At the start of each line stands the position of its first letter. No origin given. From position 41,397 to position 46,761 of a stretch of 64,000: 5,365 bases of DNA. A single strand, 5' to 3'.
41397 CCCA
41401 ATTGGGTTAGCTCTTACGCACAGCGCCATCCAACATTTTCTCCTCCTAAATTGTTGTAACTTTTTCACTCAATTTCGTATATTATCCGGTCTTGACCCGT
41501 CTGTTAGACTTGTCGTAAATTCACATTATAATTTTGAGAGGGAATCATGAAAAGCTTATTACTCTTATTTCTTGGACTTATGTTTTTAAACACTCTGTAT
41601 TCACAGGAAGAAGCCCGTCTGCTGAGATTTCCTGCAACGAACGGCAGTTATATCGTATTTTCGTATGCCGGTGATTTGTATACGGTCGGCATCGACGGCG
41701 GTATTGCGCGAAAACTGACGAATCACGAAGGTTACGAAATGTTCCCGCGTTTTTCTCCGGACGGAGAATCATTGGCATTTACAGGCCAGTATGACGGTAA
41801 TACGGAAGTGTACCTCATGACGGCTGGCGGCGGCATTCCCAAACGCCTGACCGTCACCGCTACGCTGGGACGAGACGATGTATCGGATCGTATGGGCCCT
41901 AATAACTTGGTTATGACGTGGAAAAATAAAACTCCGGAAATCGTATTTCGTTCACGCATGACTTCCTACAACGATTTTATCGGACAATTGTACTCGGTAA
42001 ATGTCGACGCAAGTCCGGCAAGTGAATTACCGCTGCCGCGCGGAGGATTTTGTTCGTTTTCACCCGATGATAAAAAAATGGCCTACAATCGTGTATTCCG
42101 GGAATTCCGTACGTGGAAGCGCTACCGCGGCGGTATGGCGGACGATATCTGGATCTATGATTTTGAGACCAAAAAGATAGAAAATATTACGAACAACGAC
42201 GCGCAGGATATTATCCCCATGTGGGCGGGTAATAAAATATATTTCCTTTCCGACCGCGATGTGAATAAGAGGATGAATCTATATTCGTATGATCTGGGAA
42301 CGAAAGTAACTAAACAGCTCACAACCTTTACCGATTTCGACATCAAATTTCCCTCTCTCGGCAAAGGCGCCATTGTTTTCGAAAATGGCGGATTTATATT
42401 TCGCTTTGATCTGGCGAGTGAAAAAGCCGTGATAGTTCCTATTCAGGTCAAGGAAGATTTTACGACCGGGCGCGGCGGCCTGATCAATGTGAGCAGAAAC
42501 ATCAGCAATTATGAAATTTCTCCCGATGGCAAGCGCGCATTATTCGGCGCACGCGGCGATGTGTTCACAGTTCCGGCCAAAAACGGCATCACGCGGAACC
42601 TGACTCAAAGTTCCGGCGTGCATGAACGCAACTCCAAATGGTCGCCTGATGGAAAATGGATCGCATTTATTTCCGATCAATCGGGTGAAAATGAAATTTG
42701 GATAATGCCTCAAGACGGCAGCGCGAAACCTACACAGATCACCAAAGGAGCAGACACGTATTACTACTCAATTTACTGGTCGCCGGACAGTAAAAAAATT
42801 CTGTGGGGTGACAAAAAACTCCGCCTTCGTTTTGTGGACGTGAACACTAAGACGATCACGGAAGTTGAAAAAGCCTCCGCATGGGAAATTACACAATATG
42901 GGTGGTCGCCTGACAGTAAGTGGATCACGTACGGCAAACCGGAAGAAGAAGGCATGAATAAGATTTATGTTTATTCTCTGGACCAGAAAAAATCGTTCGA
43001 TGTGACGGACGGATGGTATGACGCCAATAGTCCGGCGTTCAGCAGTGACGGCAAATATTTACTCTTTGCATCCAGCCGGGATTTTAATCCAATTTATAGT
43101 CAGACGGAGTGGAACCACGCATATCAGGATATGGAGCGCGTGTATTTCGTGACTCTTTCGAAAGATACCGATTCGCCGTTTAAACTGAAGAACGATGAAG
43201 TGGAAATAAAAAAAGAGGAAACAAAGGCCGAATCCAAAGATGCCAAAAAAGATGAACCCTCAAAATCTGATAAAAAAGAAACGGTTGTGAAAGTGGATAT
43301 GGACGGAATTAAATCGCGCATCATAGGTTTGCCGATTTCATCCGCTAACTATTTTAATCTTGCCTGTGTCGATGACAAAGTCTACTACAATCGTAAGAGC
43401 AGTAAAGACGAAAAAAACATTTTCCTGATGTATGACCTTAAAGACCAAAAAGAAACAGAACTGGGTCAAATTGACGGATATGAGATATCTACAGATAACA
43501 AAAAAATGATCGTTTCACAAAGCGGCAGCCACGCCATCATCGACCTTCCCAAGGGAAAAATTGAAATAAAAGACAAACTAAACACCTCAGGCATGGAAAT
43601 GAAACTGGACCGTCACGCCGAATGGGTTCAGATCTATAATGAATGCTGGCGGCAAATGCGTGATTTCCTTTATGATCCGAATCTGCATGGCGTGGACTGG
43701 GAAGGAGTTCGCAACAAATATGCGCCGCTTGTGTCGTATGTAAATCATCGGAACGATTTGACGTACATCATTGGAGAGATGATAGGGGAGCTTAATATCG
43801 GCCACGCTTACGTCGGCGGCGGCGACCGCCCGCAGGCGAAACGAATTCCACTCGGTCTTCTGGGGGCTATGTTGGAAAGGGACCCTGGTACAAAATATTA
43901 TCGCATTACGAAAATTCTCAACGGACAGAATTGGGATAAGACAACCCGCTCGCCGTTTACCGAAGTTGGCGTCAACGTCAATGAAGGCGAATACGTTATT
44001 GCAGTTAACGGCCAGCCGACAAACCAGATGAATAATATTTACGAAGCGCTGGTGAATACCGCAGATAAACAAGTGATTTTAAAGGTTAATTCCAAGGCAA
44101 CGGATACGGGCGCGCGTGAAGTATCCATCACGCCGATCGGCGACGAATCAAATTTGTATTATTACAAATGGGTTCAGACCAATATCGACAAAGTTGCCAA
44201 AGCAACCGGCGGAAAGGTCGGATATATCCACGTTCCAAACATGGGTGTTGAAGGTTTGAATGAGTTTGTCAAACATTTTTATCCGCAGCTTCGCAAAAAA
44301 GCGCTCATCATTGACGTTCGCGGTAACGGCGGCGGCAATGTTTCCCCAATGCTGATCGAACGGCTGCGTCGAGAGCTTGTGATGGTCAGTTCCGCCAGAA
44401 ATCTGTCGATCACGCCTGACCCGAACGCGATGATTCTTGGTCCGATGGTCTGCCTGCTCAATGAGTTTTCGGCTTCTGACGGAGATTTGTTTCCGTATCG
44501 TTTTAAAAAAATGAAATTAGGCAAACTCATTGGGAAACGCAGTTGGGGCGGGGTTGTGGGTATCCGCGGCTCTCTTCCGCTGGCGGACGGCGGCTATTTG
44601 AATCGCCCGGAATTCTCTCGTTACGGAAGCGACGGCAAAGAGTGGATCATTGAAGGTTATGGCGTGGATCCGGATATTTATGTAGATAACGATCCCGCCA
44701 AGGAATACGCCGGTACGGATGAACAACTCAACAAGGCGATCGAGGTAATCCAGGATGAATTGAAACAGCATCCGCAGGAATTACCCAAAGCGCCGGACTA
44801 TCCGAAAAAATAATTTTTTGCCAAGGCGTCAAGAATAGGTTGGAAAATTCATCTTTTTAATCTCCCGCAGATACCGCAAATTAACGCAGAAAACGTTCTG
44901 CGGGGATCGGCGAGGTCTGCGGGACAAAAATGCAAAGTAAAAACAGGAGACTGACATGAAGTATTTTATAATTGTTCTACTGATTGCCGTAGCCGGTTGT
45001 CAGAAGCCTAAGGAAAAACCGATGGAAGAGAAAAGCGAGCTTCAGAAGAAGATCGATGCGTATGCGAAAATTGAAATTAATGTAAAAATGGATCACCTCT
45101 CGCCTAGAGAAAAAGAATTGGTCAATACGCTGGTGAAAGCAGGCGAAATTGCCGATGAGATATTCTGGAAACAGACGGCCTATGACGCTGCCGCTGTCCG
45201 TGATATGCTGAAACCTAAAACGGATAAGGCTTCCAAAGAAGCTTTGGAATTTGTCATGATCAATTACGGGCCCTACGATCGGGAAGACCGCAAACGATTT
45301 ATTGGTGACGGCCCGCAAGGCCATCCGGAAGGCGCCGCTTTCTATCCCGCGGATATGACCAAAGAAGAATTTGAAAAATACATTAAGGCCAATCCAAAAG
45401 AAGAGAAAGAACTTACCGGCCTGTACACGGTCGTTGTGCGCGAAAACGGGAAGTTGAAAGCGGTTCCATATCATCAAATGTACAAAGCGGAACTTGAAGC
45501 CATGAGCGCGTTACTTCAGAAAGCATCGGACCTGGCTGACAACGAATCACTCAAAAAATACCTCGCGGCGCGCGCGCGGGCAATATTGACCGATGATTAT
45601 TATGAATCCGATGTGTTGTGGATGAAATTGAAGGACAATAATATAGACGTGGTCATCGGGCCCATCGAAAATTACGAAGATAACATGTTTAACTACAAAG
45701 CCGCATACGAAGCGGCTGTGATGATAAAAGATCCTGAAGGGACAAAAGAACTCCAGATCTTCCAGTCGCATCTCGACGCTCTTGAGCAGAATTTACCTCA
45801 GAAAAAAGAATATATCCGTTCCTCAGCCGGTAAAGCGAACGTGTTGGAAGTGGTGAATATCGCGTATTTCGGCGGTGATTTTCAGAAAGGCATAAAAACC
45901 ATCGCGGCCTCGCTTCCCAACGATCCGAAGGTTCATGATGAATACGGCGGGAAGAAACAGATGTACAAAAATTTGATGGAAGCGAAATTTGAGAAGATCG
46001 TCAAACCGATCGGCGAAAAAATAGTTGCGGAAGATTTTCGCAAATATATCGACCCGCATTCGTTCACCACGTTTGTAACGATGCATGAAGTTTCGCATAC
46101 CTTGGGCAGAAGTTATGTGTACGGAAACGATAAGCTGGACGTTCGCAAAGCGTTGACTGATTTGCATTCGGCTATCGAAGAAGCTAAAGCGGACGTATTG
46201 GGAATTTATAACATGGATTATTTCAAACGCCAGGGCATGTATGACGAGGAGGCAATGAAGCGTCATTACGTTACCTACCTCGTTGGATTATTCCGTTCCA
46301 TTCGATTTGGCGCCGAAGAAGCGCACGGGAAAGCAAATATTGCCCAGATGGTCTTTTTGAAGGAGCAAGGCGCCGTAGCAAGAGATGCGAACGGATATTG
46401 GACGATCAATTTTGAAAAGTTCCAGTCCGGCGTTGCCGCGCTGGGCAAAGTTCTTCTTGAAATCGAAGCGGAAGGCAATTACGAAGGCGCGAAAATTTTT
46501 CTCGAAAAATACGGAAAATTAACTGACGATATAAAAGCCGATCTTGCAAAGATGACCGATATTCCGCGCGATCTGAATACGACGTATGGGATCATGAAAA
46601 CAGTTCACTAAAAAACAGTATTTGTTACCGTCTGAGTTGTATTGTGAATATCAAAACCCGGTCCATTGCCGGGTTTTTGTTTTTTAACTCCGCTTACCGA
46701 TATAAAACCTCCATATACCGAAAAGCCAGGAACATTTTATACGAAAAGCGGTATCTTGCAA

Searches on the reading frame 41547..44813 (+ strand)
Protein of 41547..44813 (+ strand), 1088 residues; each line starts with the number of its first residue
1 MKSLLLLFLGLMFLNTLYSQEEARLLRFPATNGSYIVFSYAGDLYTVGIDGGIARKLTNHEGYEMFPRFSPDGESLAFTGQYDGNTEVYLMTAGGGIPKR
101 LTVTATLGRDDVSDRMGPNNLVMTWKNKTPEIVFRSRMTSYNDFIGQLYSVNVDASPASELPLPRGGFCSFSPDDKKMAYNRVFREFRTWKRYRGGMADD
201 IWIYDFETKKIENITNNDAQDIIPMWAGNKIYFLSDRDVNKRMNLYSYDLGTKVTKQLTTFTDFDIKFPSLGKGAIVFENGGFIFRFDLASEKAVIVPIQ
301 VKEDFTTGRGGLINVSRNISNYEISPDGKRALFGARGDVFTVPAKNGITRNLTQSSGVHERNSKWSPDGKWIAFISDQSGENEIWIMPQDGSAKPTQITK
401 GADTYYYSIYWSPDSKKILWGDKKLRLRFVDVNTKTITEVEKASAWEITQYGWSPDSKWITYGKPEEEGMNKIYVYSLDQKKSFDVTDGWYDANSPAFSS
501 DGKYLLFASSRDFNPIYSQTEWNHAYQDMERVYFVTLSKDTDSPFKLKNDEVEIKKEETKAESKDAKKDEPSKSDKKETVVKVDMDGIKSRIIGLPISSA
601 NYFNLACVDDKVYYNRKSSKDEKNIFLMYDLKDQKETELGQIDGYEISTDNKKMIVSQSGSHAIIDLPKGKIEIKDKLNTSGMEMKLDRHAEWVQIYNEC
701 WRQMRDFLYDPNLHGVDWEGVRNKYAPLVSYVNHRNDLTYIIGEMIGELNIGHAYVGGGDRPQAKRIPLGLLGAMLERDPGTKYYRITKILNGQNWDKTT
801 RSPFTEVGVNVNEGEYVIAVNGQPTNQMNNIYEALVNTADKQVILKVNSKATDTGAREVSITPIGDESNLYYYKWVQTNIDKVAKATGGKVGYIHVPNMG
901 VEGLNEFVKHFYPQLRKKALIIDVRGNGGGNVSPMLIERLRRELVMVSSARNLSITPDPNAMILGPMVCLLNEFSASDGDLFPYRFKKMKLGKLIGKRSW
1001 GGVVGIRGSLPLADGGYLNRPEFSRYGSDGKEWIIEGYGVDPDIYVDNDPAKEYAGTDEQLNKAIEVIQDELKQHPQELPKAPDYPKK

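Call 64: search_protein_families(library=pfam, proteins=[window:41547-44813:+], max_evalue=0.00001)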
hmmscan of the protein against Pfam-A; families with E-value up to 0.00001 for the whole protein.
window:41547-44813:+ (1088 aa): 7 families
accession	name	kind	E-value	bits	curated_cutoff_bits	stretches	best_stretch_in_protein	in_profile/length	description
PF07676.18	PD40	-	5.7e-30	103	20.9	2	55-89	2-37/38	WD40-like Beta Propeller Repeat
PF14685.13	PDZ_Tricorn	-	5.2e-25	87.7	25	1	770-860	1-87/88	Tricorn protease PDZ domain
PF03572.23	Peptidase_S41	-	8.7e-25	87.7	24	1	890-1046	1-165/165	Peptidase family S41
PF14684.11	Tricorn_C1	-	2.5e-22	78.9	24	1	690-747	2-59/59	Tricorn protease C1 domain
PF00930.27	DPPIV_N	-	4.7e-13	49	22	0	334-403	20-84/354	Dipeptidyl peptidase IV (DPP IV) N-terminal region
PF25174.1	Beta-prop_THOC3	-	3.1e-11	43.3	305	1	394-520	80-201/272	THOC3 beta-propeller domain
PF23414.1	Beta-prop_EML_2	-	7e-07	29.3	90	0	314-445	37-164/266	Echinoderm microtubule-associated protein second beta-propeller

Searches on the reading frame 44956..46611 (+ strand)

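Call 64: search_protein_families(library=pfam, proteins=[window:44956-46611:+], max_evalue=0.00001)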
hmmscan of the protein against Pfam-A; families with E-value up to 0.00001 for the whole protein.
window:44956-46611:+ (551 aa): 1 family
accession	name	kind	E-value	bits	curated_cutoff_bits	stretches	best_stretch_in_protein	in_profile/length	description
PF03571.21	Peptidase_M49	-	1.3e-12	47.4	21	1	174-379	99-300/548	Peptidase family M49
